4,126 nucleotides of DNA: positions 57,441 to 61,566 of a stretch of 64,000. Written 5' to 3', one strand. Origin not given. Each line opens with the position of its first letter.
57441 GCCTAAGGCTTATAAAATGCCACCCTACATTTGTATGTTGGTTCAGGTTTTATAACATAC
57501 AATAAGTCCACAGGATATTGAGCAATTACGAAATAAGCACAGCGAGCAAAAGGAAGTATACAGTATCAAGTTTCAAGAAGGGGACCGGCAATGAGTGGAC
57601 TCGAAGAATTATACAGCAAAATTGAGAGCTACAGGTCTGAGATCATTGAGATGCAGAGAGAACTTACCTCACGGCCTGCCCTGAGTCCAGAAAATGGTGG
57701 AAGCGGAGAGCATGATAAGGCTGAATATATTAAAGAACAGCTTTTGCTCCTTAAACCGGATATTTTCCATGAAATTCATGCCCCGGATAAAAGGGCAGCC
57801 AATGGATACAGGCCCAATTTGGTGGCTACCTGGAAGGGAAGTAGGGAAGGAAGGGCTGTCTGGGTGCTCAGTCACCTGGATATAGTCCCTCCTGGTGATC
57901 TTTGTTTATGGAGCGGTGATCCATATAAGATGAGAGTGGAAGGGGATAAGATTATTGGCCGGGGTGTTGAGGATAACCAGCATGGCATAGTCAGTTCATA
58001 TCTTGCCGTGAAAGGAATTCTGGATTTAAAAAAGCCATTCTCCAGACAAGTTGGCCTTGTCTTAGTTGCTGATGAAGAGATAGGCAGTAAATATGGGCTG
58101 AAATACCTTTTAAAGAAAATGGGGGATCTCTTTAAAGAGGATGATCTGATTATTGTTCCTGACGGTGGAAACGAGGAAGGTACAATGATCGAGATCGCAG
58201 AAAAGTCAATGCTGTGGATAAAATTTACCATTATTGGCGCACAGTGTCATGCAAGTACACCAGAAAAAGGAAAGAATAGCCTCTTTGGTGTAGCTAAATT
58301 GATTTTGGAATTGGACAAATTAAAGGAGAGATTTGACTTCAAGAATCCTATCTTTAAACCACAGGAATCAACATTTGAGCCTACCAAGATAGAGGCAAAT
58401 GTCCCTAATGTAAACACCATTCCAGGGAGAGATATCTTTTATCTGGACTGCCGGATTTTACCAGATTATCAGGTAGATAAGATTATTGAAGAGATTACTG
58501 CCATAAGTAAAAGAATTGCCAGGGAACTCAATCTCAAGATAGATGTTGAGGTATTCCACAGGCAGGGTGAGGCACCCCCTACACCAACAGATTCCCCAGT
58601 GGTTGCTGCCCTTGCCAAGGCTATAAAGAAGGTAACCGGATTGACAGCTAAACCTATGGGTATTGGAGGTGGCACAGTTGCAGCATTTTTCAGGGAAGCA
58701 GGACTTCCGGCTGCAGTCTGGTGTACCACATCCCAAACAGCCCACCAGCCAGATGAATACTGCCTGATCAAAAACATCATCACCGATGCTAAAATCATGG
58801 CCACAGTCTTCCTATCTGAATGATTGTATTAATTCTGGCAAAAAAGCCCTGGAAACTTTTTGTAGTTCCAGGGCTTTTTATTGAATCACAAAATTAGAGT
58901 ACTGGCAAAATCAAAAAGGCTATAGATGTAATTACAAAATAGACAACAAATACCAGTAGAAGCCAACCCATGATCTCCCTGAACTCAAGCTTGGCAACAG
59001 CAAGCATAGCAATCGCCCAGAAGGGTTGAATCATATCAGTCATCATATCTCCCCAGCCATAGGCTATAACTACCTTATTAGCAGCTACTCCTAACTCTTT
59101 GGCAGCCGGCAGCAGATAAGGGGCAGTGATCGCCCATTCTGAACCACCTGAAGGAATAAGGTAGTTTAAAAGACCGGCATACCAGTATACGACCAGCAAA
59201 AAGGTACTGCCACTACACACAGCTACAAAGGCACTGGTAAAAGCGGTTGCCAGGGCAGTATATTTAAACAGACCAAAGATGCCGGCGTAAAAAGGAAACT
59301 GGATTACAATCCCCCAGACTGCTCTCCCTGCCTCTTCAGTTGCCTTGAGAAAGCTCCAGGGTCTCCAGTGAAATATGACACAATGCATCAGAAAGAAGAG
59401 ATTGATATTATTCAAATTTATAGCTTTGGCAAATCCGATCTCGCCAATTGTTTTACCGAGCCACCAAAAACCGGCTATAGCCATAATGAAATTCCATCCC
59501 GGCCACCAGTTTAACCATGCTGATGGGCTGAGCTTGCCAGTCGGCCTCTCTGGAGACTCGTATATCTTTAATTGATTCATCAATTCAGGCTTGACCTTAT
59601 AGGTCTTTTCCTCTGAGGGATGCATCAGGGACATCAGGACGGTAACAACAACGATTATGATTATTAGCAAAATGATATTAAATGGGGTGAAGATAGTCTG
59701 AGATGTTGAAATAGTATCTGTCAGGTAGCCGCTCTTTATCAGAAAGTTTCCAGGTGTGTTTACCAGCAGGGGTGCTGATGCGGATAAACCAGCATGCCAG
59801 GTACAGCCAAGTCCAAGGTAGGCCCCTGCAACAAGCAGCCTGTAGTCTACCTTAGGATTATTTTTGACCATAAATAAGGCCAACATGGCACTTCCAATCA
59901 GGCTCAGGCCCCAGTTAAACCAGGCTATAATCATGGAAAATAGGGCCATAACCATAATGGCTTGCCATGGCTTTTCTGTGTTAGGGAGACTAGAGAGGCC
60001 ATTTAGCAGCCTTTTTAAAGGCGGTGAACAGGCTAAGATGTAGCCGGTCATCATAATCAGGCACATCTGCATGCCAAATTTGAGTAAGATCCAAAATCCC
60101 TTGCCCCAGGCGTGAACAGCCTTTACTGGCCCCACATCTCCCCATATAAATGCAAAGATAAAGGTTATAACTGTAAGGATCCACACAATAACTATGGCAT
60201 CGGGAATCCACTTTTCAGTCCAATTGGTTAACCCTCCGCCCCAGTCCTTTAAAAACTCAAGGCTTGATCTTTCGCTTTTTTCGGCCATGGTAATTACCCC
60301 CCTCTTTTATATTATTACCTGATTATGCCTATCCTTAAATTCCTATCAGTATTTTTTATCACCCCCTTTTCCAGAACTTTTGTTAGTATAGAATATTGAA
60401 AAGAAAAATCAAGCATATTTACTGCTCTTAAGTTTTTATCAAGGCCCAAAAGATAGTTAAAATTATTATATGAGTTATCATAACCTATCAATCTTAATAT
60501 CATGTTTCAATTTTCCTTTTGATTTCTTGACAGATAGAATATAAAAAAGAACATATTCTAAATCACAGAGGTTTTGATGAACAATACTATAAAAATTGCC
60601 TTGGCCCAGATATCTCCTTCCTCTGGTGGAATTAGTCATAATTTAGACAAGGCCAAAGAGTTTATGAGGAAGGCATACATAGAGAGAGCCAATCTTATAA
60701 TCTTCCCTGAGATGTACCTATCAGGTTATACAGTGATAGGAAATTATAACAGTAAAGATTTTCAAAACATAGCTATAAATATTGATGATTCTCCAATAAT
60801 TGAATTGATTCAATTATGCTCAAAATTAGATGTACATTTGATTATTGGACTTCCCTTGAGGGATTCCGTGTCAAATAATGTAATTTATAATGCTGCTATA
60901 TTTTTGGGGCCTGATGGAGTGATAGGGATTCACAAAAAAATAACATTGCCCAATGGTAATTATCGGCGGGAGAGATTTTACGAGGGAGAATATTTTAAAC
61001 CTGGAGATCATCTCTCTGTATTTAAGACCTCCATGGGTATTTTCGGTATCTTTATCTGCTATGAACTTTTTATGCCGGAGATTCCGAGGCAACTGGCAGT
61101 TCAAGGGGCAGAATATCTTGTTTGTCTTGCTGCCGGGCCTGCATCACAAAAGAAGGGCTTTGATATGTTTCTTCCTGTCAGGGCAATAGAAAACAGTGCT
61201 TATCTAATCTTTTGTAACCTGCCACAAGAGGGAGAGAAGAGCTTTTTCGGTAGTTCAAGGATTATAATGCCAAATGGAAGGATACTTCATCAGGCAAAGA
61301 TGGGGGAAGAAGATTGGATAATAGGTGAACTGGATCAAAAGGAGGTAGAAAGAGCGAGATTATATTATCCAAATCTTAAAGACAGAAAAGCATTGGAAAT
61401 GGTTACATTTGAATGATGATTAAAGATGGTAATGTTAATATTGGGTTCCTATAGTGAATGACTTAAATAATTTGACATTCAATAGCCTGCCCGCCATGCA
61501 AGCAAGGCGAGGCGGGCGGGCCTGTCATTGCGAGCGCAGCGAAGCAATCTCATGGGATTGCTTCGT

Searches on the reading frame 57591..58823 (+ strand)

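Call 63: search_protein_families(library=pfam, proteins=[window:57591-58823:+], max_evalue=0.00001)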
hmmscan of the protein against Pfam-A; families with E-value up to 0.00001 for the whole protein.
window:57591-58823:+ (410 aa): 2 families
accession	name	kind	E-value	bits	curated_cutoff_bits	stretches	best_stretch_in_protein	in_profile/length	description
PF01546.33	Peptidase_M20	-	2.6e-30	106.3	24.6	1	93-407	3-204/206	Peptidase family M20/M25/M40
PF07687.19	M20_dimer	-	3.8e-19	69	21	1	202-312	1-105/107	Peptidase dimerisation domain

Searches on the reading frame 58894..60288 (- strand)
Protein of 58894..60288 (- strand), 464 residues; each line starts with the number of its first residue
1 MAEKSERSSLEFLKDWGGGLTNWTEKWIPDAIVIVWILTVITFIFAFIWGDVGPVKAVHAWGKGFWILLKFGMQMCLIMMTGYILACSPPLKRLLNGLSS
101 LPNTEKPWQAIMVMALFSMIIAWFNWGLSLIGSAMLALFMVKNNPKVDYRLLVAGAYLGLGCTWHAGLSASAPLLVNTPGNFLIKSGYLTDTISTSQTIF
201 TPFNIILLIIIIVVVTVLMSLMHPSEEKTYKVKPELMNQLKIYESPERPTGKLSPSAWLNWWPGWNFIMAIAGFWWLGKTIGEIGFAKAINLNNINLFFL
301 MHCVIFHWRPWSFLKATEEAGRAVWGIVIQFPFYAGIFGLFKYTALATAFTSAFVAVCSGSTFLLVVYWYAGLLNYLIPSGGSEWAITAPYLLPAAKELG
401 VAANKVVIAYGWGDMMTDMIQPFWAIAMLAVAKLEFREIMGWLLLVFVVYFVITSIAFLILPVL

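Call 63: search_protein_families(library=pfam, proteins=[window:58894-60288:-], max_evalue=0.00001)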
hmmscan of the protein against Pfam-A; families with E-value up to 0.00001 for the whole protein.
window:58894-60288:- (464 aa): 2 families
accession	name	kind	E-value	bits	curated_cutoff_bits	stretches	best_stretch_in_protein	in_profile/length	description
PF02667.20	SCFA_trans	-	6.5e-113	378.6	27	1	19-460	8-452/453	Short chain fatty acid transporter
PF03606.21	DcuC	-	2.6e-10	39.9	23.1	1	350-460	346-458/461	C4-dicarboxylate anaerobic carrier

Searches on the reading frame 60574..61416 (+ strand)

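Call 63: search_protein_families(library=pfam, proteins=[window:60574-61416:+], max_evalue=0.00001)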
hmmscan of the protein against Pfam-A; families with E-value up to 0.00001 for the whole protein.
window:60574-61416:+ (280 aa): 1 family
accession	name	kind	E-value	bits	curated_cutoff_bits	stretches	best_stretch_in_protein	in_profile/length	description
PF00795.27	CN_hydrolase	-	9.1e-47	160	23.2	1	7-262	1-255/256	Carbon-nitrogen hydrolase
